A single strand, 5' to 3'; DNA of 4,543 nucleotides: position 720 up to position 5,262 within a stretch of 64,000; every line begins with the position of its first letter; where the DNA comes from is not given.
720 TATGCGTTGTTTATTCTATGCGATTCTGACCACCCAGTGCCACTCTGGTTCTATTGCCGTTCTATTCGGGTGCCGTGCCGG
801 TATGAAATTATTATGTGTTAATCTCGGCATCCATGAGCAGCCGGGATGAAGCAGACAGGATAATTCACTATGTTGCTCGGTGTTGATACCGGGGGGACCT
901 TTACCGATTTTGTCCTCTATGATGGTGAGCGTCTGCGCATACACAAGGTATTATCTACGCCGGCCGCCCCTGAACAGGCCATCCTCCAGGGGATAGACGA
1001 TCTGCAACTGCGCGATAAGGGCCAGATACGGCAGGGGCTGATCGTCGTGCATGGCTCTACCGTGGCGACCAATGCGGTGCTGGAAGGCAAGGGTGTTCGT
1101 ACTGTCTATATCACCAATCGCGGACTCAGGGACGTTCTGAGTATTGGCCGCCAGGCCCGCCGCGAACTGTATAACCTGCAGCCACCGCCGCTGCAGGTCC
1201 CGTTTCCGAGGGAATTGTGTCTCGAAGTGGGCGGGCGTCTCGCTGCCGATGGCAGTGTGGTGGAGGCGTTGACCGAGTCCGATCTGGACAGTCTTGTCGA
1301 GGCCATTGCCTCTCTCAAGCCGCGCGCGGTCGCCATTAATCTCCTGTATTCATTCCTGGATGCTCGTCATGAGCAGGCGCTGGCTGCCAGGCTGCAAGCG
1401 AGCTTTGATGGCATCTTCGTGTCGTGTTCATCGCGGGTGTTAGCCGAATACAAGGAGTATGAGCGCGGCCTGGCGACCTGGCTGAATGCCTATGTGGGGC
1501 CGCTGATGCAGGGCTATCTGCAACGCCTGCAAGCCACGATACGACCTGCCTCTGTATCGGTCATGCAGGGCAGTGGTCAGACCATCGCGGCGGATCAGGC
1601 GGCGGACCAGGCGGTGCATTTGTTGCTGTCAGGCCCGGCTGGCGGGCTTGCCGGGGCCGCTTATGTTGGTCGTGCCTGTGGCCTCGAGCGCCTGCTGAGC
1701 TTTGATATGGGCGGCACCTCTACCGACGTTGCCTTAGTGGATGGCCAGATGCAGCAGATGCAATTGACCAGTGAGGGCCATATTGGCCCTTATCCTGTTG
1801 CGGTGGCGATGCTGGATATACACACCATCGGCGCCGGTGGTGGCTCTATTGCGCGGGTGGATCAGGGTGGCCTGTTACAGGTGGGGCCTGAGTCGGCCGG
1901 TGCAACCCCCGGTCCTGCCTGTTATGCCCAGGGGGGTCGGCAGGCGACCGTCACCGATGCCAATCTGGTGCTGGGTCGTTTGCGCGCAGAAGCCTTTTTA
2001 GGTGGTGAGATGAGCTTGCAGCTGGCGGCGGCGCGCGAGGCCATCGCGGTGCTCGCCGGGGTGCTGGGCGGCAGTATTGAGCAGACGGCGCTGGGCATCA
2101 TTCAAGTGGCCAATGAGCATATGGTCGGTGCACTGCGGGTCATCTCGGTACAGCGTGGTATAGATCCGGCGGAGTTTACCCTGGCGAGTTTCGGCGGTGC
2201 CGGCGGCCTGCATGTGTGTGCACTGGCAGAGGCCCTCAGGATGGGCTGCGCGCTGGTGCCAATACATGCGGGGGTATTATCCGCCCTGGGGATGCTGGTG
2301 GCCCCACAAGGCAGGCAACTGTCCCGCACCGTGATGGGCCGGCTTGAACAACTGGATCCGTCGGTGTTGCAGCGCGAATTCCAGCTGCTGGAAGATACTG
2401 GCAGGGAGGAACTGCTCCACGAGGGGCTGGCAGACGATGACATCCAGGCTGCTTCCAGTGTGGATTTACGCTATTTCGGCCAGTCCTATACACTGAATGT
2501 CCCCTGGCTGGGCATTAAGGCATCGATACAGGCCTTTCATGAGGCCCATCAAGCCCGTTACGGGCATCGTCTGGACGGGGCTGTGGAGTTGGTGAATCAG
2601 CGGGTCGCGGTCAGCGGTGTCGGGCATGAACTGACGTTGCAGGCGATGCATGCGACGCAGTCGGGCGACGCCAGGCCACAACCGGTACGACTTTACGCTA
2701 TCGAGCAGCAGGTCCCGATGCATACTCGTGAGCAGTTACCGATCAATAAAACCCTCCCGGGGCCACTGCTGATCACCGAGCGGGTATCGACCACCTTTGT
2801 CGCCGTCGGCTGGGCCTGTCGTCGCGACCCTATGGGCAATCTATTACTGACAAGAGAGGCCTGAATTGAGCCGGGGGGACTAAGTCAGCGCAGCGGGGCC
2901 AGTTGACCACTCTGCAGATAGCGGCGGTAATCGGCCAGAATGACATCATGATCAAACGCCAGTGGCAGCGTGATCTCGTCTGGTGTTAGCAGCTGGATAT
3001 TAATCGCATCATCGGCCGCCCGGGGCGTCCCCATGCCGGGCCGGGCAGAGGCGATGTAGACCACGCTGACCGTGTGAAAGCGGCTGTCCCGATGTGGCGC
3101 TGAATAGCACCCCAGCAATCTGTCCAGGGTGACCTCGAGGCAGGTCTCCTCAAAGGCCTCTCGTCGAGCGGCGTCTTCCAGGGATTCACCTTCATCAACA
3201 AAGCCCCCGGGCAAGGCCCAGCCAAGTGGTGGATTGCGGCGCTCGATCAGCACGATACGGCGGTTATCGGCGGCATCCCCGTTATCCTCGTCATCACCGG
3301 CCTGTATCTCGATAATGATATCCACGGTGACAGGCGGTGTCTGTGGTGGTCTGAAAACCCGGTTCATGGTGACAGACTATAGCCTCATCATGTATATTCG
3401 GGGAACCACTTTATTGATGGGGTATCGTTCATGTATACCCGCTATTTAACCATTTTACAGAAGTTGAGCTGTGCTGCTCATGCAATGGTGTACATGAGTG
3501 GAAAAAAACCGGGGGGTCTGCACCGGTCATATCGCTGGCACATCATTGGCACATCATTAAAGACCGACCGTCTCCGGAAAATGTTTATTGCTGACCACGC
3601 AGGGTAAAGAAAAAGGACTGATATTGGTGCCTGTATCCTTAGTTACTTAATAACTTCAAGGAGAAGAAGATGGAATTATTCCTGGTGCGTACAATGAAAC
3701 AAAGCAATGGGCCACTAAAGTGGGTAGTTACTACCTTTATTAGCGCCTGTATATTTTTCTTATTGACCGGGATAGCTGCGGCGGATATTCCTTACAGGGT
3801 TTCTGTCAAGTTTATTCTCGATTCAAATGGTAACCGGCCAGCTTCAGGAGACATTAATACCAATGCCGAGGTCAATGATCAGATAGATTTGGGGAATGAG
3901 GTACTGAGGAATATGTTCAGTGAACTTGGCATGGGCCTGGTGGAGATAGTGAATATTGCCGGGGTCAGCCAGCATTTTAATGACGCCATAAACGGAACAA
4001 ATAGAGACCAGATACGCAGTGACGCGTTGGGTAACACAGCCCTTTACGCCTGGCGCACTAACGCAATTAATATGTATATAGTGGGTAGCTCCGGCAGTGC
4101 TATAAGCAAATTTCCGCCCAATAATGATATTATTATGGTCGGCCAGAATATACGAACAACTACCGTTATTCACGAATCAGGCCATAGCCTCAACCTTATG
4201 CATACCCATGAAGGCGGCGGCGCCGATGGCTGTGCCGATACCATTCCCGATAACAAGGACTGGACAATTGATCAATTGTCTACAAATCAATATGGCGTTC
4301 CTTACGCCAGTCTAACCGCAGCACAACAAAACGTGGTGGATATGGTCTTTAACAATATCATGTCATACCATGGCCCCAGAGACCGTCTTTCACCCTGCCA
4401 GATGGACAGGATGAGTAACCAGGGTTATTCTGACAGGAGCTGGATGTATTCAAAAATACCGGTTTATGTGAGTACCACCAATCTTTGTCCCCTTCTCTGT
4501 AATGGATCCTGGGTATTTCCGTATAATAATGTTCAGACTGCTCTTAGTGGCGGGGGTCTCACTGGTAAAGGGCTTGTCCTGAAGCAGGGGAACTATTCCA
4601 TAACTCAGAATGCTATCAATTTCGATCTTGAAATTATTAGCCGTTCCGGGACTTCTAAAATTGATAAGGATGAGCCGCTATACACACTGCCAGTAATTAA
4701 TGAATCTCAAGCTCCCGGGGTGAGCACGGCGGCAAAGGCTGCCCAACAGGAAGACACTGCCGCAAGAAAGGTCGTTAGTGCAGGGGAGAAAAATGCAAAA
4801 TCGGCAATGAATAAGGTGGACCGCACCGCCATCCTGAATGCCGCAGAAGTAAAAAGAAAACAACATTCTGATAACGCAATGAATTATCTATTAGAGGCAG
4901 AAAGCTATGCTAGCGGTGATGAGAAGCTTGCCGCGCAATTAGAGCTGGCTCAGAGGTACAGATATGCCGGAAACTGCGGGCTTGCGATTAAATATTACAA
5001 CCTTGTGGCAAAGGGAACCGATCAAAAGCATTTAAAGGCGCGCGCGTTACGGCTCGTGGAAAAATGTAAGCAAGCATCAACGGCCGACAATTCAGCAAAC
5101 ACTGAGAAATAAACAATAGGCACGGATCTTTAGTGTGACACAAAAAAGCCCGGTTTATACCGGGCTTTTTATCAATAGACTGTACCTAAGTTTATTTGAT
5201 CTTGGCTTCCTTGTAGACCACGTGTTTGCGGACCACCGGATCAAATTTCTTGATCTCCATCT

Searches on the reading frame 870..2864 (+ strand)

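Call 81: search_protein_families(library=pfam, proteins=[window:870-2864:+], max_evalue=0.0001)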
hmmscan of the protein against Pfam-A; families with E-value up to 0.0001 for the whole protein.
window:870-2864:+ (664 aa): 2 families
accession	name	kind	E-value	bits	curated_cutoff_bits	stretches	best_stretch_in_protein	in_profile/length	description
PF01968.24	Hydantoinase_A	-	1e-86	291.2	22.9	1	199-478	1-285/291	Hydantoinase/oxoprolinase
PF05378.19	Hydant_A_N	-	5.6e-42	143.9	25.2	1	3-176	2-173/176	Hydantoinase/oxoprolinase N-terminal region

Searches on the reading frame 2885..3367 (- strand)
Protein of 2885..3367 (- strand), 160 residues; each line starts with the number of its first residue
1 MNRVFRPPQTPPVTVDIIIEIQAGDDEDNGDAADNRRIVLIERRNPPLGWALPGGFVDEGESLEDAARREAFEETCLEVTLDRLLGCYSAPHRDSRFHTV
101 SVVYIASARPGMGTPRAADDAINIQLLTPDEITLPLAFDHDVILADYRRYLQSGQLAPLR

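Call 81: search_protein_families(library=pfam, proteins=[window:2885-3367:-], max_evalue=0.0001)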
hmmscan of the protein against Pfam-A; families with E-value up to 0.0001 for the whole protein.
window:2885-3367:- (160 aa): 1 family
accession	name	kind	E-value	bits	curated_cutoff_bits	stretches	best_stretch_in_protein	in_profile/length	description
PF00293.34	NUDIX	-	1.4e-20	74.1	21.1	1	35-145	14-132/134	NUDIX domain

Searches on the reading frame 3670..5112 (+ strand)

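Call 81: search_protein_families(library=pfam, proteins=[window:3670-5112:+], max_evalue=0.0001)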
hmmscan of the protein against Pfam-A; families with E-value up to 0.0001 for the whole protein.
window:3670-5112:+ (480 aa): 1 family
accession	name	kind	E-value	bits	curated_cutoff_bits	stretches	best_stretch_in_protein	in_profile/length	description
PF05572.19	Peptidase_M43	-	5e-08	33.4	23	1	163-250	69-149/152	Pregnancy-associated plasma protein-A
